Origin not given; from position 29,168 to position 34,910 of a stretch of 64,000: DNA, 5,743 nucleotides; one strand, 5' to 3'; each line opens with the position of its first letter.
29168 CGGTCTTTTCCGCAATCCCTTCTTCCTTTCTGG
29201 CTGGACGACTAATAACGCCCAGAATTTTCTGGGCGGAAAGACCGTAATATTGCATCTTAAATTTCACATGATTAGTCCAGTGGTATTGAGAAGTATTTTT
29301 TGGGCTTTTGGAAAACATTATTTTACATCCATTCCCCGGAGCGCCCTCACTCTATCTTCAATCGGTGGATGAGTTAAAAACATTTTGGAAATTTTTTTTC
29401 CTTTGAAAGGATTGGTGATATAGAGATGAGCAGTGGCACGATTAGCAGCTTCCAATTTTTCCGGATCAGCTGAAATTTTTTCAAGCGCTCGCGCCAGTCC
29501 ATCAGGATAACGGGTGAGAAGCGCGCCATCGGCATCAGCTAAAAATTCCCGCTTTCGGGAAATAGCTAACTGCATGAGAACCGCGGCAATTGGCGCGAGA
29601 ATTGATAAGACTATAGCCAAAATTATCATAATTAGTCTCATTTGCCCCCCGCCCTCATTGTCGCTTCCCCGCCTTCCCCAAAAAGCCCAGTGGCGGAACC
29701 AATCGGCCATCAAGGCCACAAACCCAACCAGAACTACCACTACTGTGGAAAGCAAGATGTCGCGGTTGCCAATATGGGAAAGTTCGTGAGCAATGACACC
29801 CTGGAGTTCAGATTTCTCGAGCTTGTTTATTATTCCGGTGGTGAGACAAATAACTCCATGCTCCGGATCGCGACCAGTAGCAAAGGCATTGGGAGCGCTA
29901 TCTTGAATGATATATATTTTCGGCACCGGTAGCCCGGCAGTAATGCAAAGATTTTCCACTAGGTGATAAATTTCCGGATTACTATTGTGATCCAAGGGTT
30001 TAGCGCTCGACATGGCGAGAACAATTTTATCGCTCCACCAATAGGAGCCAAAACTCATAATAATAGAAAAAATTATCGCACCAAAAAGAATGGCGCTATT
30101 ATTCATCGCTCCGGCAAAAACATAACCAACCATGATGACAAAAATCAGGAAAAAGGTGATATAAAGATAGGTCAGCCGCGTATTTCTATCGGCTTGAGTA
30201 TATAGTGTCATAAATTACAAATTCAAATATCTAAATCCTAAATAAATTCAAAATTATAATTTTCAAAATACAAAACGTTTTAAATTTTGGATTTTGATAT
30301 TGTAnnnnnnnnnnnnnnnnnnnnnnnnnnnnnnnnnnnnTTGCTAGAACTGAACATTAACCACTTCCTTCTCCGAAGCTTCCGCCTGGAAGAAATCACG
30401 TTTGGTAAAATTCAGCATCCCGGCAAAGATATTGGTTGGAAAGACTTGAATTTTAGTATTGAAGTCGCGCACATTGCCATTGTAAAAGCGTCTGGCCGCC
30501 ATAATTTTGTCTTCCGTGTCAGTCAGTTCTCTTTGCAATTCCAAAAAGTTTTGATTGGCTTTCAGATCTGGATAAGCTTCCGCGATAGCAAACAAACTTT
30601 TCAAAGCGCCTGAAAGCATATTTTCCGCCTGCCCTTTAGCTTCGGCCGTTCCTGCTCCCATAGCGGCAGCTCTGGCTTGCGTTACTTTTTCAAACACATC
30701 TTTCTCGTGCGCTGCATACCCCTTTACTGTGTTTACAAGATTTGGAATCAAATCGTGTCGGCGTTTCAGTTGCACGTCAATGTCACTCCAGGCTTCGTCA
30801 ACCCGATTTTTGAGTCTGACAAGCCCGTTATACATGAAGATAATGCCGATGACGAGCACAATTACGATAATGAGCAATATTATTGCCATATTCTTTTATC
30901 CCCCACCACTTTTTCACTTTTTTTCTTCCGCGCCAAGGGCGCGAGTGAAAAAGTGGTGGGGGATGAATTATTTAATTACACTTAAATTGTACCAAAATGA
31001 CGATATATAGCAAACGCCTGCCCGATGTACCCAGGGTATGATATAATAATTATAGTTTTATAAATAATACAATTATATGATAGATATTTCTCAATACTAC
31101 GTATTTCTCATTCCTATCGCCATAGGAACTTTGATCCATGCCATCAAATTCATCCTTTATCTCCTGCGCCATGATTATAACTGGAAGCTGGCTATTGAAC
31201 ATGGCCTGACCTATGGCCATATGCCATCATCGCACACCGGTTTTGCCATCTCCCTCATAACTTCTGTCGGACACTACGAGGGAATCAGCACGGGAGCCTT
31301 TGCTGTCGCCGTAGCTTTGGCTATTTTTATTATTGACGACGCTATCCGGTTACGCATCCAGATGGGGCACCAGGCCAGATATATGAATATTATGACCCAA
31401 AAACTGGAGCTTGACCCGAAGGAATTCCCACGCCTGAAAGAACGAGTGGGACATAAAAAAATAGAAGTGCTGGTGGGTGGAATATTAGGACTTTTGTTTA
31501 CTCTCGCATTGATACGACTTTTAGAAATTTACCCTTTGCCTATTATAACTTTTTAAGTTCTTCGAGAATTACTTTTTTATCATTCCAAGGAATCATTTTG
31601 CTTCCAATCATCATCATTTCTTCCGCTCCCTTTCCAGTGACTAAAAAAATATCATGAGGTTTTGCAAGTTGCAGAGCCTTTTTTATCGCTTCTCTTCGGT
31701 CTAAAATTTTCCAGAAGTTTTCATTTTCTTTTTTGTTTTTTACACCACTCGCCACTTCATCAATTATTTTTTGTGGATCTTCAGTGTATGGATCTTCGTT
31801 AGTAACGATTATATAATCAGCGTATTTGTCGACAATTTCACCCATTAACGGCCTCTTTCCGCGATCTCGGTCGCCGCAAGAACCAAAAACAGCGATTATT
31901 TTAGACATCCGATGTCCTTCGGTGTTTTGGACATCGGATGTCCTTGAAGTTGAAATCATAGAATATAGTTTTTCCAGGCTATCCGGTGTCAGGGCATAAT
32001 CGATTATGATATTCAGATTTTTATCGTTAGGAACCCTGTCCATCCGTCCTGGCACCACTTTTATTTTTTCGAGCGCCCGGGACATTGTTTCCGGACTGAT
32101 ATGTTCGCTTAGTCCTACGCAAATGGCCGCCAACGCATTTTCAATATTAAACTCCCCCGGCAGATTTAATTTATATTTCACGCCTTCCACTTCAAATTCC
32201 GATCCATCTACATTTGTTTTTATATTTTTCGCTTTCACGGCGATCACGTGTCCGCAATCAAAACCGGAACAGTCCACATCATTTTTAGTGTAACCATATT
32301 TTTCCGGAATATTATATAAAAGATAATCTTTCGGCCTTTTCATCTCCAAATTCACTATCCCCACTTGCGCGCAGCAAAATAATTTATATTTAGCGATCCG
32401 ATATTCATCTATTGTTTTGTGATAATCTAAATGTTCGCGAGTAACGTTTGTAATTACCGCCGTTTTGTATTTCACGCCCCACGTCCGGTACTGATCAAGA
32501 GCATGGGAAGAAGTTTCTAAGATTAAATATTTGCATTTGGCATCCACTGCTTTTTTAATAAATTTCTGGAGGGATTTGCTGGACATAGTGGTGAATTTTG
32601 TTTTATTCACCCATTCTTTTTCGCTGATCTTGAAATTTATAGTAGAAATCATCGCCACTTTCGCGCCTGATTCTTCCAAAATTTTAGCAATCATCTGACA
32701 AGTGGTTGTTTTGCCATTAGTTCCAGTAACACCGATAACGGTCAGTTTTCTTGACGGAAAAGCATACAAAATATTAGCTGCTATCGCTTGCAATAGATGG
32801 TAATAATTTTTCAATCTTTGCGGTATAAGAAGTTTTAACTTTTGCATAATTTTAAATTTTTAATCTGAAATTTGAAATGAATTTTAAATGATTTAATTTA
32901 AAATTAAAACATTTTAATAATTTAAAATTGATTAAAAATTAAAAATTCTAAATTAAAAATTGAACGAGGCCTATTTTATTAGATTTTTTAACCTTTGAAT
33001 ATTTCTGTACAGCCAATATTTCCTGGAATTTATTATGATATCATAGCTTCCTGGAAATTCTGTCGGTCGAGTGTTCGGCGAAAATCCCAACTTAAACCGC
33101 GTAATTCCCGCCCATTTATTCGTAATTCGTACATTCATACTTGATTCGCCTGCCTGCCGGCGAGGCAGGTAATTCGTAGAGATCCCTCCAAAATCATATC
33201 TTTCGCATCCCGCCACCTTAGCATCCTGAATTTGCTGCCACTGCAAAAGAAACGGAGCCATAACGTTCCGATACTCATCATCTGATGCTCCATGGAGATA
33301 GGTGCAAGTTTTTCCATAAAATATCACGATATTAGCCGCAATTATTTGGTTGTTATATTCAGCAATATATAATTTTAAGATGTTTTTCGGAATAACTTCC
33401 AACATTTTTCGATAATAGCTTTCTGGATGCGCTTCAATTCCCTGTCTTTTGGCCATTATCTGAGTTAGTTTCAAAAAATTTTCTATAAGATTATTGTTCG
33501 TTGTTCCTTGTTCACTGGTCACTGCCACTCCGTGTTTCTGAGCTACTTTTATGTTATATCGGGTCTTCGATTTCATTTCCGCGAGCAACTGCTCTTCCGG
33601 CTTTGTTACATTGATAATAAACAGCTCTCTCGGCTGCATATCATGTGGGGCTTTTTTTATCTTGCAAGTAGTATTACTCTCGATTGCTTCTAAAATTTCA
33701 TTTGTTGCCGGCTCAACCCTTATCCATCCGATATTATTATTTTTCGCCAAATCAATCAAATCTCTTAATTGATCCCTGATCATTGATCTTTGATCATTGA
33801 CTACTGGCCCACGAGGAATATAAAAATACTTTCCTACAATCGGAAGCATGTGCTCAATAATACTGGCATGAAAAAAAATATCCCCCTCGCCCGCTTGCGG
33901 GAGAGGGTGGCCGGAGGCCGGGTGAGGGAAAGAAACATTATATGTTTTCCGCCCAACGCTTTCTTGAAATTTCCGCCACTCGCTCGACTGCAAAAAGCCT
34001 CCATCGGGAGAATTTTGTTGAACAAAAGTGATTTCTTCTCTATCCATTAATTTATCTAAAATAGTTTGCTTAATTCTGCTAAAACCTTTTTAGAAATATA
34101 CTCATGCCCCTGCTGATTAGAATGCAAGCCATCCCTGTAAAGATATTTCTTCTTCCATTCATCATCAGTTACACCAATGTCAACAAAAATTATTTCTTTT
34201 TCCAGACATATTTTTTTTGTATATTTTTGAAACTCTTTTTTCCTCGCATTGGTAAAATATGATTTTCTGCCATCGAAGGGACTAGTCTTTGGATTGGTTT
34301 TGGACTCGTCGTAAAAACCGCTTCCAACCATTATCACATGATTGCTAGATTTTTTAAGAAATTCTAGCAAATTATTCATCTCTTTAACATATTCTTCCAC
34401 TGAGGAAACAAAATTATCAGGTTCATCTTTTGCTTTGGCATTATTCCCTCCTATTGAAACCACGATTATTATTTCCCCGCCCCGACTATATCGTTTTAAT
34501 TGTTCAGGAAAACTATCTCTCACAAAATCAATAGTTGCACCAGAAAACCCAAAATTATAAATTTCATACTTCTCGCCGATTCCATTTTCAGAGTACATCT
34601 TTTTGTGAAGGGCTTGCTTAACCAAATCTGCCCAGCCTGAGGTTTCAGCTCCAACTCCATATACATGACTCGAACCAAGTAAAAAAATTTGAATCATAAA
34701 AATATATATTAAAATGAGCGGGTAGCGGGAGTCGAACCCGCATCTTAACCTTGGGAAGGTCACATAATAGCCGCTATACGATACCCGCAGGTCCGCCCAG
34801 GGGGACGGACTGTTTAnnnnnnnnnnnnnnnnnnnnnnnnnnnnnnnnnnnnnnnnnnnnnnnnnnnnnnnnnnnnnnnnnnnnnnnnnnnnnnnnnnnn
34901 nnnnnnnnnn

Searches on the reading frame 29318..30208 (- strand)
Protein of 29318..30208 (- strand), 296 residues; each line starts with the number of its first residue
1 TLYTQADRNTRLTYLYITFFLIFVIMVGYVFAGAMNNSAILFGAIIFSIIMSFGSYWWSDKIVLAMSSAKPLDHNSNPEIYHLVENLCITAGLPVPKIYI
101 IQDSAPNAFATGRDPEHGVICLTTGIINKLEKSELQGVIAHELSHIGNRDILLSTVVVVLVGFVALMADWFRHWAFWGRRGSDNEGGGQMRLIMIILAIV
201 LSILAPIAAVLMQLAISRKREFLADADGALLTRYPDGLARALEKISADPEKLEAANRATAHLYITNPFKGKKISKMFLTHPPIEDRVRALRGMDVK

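Call 23: search_protein_families(library=pfam, proteins=[window:29318-30208:-], max_evalue=0.000001)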
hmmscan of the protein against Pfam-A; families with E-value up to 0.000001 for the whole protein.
window:29318-30208:- (296 aa): 1 family
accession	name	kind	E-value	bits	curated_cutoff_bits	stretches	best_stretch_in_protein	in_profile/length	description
PF01435.24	Peptidase_M48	-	1e-32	113.9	20.3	1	77-293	4-185/186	Peptidase family M48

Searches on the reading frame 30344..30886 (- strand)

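Call 23: search_protein_families(library=pfam, proteins=[window:30344-30886:-], max_evalue=0.000001)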
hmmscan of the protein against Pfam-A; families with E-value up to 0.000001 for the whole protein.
window:30344-30886:- (180 aa): 1 family
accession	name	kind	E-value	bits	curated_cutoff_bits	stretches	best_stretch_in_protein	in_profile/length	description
PF04011.17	LemA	-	6e-65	218.1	26.2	1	32-180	1-149/149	LemA family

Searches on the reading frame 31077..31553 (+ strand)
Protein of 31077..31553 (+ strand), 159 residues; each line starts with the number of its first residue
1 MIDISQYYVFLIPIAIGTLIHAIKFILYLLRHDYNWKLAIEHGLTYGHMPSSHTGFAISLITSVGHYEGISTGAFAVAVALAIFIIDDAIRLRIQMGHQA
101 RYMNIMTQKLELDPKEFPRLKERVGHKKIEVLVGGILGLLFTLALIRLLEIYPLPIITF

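Call 23: search_protein_families(library=pfam, proteins=[window:31077-31553:+], max_evalue=0.000001)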
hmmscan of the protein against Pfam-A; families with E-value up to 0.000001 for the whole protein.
window:31077-31553:+ (159 aa): 1 family
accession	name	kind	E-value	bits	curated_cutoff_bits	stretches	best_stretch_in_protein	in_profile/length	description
PF02681.20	DUF212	-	3.7e-26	92.2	26.5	1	9-140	5-125/126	Divergent PAP2 family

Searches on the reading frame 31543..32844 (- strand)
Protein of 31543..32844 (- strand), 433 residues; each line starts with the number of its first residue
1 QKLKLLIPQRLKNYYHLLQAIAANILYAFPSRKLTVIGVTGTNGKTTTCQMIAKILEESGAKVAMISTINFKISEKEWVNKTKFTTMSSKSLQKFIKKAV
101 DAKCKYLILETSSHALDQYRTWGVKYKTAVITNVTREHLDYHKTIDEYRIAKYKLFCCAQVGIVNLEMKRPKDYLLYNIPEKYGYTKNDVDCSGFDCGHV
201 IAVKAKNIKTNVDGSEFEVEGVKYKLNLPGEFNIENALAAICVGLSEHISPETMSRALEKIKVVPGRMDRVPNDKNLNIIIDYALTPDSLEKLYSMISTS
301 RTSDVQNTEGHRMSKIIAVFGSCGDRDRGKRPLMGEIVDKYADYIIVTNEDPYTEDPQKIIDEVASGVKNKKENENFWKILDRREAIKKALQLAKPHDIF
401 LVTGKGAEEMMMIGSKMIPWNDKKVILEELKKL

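Call 23: search_protein_families(library=pfam, proteins=[window:31543-32844:-], max_evalue=0.000001)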
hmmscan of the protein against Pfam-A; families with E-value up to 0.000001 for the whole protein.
window:31543-32844:- (433 aa): 2 families
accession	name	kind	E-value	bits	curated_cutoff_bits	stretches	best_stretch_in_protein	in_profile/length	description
PF08245.18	Mur_ligase_M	-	2.5e-43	148.8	24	1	39-243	1-199/200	Mur ligase middle domain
PF02875.26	Mur_ligase_C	-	4.1e-27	96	28.4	1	266-406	1-127/127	Mur ligase, glutamate ligase domain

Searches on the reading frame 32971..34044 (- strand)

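Call 23: search_protein_families(library=pfam, proteins=[window:32971-34044:-], max_evalue=0.000001)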
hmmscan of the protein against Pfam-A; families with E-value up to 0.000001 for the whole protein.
window:32971-34044:- (357 aa): 2 families
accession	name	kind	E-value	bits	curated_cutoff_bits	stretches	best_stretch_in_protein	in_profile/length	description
PF02388.22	FemAB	-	1.5e-43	149.6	24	3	225-350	297-405/406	FemAB family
PF13480.13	Acetyltransf_6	-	1.5e-15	58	22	1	160-292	2-141/143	Acetyltransferase (GNAT) domain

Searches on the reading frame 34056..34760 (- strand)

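Call 23: search_protein_families(library=pfam, proteins=[window:34056-34760:-], max_evalue=0.000001)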
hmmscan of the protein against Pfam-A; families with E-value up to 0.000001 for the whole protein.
window:34056-34760:- (234 aa): 2 families
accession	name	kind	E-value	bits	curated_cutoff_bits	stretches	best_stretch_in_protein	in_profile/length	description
PF13472.12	Lipase_GDSL_2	-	6.3e-17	63.1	32.9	1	28-220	2-177/178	GDSL-like Lipase/Acylhydrolase family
PF00657.28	Lipase_GDSL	-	2e-11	44.8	23.6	1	25-225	1-207/208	GDSL-like Lipase/Acylhydrolase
